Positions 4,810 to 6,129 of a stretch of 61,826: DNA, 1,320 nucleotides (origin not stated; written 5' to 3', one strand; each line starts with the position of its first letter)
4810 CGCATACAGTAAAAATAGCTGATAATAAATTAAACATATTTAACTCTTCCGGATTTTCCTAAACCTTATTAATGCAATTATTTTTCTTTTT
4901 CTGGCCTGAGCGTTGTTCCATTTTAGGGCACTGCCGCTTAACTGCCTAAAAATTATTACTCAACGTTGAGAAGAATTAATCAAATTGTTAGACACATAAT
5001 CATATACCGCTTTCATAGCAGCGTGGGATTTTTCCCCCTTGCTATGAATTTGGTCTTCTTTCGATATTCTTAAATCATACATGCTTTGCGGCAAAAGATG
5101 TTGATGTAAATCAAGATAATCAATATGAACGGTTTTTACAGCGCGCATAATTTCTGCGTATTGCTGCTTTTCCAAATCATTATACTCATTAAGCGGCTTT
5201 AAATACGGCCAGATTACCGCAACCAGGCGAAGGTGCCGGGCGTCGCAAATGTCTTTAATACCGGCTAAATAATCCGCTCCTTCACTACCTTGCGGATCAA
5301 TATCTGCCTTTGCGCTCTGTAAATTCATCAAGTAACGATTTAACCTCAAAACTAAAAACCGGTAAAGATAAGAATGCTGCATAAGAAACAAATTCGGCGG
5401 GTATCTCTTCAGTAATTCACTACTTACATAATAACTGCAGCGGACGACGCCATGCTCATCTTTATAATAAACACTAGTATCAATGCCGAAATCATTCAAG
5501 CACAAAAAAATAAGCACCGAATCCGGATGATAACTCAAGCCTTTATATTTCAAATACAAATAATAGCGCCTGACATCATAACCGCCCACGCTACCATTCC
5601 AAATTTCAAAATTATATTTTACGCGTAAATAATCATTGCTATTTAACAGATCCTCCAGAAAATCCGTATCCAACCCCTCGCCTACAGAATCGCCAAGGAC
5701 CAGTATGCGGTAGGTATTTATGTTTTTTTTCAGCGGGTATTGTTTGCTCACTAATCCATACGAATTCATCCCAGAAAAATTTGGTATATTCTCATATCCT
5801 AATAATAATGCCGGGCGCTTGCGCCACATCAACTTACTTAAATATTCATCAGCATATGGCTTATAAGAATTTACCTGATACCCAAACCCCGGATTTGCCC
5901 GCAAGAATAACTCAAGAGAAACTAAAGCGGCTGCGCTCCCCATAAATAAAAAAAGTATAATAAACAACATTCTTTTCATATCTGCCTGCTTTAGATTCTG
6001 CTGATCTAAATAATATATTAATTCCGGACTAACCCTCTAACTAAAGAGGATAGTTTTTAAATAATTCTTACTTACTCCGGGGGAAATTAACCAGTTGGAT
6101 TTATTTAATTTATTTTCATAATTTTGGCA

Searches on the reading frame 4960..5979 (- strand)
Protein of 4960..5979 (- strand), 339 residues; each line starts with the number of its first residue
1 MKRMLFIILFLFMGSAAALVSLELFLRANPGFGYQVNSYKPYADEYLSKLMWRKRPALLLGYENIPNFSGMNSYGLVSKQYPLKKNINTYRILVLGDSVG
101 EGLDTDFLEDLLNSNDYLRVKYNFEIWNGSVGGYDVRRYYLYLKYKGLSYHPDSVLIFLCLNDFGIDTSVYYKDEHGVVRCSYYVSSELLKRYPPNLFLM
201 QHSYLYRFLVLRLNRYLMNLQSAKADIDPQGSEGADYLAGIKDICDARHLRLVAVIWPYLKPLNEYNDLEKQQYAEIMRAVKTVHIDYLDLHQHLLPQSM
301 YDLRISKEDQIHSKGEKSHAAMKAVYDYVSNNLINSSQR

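Call 9: search_protein_families(library=pfam, proteins=[window:4960-5979:-], max_evalue=0.01)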
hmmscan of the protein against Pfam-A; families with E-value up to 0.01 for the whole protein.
window:4960-5979:- (339 aa): 2 families
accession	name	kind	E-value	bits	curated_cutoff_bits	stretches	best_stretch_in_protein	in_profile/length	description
PF13472.12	Lipase_GDSL_2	-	4.4e-06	27.7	32.9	1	94-312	1-170/178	GDSL-like Lipase/Acylhydrolase family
PF00657.28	Lipase_GDSL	-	0.00083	20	23.6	1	92-169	1-97/208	GDSL-like Lipase/Acylhydrolase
